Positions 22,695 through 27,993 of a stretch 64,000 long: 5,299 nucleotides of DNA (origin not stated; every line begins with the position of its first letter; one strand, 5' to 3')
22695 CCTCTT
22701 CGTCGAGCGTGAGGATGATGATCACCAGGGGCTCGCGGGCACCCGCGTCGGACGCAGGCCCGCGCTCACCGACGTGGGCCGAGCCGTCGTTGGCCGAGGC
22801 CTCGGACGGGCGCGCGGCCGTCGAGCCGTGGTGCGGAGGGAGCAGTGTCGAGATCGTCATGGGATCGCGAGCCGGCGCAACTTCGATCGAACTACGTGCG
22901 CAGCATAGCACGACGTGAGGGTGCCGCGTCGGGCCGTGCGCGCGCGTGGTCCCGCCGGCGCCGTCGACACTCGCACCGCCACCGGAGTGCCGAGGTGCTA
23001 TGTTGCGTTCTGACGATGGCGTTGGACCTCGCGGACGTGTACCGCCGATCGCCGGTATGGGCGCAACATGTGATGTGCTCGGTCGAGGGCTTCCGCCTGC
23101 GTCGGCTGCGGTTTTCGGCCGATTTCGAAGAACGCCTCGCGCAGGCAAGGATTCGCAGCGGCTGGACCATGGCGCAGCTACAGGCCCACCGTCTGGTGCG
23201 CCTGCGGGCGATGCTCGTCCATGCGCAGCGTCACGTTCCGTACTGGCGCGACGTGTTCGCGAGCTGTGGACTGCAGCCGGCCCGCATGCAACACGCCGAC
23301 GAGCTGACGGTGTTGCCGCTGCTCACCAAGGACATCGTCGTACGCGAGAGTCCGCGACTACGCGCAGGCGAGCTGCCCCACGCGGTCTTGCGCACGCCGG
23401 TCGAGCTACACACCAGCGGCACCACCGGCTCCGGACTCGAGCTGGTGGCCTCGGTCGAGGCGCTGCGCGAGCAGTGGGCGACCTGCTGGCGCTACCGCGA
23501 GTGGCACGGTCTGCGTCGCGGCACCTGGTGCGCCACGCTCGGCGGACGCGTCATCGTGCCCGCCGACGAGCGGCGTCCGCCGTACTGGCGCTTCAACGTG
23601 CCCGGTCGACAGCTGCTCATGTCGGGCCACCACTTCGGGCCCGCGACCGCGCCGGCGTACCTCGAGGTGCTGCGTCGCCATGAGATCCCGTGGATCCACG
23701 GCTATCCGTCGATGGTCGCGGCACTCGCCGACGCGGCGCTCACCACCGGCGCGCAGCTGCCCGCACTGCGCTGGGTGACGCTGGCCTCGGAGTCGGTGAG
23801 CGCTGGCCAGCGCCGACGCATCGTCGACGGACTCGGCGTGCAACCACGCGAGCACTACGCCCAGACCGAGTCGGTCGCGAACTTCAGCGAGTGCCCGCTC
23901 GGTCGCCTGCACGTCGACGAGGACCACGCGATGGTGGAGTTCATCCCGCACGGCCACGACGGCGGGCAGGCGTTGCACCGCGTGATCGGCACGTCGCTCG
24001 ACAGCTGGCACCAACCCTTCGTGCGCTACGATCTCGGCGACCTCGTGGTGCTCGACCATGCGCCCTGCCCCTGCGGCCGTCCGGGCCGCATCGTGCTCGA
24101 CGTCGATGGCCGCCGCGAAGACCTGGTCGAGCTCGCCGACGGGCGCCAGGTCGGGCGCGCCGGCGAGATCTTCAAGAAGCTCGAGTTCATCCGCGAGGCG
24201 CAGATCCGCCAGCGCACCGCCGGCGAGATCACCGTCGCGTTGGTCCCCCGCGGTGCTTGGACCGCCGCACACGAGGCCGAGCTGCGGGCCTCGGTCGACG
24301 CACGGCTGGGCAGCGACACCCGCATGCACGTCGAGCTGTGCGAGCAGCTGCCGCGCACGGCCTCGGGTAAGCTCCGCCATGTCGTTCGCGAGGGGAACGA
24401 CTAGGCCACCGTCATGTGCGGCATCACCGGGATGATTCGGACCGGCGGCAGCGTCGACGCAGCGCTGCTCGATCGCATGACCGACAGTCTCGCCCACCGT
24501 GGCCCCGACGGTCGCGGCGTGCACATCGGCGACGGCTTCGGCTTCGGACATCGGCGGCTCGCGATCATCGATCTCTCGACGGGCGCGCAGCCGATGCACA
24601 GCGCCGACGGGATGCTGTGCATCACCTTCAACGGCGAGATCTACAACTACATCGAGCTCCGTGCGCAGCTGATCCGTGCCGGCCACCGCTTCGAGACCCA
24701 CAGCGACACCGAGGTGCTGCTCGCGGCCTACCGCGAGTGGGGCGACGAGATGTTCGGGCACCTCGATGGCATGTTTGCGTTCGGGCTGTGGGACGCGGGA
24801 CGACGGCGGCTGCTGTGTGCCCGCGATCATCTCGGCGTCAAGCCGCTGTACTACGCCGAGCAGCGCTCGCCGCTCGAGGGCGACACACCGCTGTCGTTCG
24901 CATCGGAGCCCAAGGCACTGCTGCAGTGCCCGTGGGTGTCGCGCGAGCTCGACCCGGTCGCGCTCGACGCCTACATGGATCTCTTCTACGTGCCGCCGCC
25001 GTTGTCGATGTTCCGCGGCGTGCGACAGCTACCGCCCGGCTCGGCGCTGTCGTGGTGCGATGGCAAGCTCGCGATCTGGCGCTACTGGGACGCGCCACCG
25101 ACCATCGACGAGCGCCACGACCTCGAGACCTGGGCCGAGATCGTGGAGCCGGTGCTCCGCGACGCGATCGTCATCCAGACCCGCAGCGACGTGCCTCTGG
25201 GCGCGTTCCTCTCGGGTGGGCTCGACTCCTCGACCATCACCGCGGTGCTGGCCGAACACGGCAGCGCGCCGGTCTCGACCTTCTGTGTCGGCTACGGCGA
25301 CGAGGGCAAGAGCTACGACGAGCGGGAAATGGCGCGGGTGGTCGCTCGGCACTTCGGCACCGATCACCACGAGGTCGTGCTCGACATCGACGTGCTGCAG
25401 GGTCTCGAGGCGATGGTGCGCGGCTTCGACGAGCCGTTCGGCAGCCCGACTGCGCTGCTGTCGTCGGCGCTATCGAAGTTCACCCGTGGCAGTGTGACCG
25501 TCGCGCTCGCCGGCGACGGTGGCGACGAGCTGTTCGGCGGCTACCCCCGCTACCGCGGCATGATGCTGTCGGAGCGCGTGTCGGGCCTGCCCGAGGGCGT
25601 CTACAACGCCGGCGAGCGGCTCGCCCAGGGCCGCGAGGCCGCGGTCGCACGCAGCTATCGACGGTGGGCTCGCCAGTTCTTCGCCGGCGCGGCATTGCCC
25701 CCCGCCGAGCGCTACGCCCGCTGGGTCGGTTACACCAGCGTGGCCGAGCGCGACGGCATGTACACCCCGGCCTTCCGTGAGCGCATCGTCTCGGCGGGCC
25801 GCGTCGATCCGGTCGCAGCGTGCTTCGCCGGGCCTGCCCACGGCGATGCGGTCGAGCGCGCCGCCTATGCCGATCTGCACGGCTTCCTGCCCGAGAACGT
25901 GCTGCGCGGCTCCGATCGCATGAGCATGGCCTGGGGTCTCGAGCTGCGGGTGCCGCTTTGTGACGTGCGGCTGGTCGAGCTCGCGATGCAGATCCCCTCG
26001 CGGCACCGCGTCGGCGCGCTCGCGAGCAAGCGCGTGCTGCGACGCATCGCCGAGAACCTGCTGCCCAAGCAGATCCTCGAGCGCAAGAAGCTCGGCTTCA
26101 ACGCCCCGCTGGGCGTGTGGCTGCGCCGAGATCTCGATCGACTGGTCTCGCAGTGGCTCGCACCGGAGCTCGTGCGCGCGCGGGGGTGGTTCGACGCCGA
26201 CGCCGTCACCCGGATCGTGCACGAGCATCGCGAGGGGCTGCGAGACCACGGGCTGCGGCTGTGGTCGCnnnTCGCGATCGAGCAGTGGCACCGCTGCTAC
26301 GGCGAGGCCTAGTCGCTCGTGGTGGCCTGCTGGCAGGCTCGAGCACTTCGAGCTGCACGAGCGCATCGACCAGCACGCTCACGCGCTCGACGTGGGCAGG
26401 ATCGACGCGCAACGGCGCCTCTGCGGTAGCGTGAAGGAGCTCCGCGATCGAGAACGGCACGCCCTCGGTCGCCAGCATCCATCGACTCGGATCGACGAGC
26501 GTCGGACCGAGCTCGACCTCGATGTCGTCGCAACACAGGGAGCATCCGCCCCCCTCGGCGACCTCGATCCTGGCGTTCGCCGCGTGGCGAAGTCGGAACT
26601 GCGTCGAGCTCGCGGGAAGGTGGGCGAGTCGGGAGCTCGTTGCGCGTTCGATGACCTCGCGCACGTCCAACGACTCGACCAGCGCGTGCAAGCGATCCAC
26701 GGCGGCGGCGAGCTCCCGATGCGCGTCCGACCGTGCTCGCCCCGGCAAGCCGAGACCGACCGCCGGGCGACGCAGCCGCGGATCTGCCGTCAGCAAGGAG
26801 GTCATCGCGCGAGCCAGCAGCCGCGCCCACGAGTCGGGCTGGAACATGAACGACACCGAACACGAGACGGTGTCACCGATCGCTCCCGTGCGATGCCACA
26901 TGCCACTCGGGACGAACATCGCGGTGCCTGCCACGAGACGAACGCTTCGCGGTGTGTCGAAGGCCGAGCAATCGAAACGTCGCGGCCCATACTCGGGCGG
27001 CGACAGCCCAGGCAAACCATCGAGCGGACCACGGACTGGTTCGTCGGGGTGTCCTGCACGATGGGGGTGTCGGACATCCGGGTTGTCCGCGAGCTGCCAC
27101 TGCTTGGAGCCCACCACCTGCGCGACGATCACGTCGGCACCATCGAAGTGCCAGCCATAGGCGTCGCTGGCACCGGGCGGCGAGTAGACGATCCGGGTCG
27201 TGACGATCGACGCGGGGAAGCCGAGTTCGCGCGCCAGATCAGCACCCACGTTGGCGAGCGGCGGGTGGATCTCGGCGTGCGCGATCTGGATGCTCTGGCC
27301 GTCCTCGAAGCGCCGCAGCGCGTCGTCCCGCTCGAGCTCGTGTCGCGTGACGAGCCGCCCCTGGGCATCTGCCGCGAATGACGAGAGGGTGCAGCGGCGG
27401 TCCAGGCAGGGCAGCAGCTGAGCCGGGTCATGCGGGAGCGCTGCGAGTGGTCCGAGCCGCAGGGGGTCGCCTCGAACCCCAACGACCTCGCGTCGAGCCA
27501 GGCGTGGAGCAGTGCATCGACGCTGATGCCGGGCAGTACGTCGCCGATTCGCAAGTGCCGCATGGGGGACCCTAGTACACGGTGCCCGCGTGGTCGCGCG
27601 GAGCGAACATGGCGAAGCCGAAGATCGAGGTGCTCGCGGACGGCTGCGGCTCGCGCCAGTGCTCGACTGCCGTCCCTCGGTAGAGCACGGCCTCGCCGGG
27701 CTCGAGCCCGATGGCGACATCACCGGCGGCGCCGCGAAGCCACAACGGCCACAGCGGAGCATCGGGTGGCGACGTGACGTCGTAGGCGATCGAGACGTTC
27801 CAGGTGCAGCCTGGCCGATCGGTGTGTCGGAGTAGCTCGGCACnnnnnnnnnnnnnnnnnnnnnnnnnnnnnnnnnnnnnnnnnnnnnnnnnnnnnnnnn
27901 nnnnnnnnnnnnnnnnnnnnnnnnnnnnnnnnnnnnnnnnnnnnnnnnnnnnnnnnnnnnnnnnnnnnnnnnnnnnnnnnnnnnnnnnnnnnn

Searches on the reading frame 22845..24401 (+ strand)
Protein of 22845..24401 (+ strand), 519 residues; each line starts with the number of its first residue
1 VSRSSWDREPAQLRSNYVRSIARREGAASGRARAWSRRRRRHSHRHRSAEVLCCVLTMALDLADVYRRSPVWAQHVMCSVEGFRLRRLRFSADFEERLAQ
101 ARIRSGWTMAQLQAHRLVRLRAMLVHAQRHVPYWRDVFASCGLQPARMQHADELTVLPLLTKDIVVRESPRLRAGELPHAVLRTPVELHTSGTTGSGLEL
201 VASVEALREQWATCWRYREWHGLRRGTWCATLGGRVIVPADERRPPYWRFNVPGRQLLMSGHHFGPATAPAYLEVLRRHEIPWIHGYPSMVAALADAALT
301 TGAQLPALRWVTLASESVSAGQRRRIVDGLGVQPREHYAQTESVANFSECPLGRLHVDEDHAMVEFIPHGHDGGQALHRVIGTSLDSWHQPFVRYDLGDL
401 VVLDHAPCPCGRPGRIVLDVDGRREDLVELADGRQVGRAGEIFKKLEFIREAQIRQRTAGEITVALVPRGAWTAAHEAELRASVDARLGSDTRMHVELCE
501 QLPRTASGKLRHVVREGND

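Call 45: search_protein_families(library=pfam, proteins=[window:22845-24401:+], max_evalue=0.001)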
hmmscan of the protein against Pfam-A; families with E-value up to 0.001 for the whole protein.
window:22845-24401:+ (519 aa): 1 family
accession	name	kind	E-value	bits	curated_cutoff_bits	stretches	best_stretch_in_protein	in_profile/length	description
PF00501.34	AMP-binding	-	7.2e-05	22.2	29.9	1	259-349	237-330/384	AMP-binding enzyme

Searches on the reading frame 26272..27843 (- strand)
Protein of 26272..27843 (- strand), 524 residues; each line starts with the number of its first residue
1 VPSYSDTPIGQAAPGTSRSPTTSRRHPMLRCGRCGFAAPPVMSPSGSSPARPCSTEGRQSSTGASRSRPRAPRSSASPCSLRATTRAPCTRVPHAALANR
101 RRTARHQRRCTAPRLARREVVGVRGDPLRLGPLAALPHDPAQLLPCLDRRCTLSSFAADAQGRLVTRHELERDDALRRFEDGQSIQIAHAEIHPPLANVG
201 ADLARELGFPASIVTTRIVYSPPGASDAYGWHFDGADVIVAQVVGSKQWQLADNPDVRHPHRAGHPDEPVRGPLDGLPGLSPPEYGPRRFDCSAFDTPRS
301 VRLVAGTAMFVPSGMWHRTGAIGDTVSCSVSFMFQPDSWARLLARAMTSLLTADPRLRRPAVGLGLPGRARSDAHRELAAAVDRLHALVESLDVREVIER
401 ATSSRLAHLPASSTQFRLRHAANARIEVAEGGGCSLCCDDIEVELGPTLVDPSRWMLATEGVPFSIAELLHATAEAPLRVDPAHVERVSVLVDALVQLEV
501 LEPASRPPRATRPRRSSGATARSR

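Call 57: search_protein_families(library=pfam, proteins=[window:26272-27843:-], max_evalue=0.01)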
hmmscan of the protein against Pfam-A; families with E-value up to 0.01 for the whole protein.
window:26272-27843:- (524 aa): 2 families
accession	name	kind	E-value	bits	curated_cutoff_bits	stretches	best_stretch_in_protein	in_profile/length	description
PF08007.18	JmjC_2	-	6.7e-11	42.3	22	1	216-258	25-66/127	JmjC domain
PF13621.12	Cupin_8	-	0.0001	22.7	27.4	1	230-336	146-248/252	Cupin-like domain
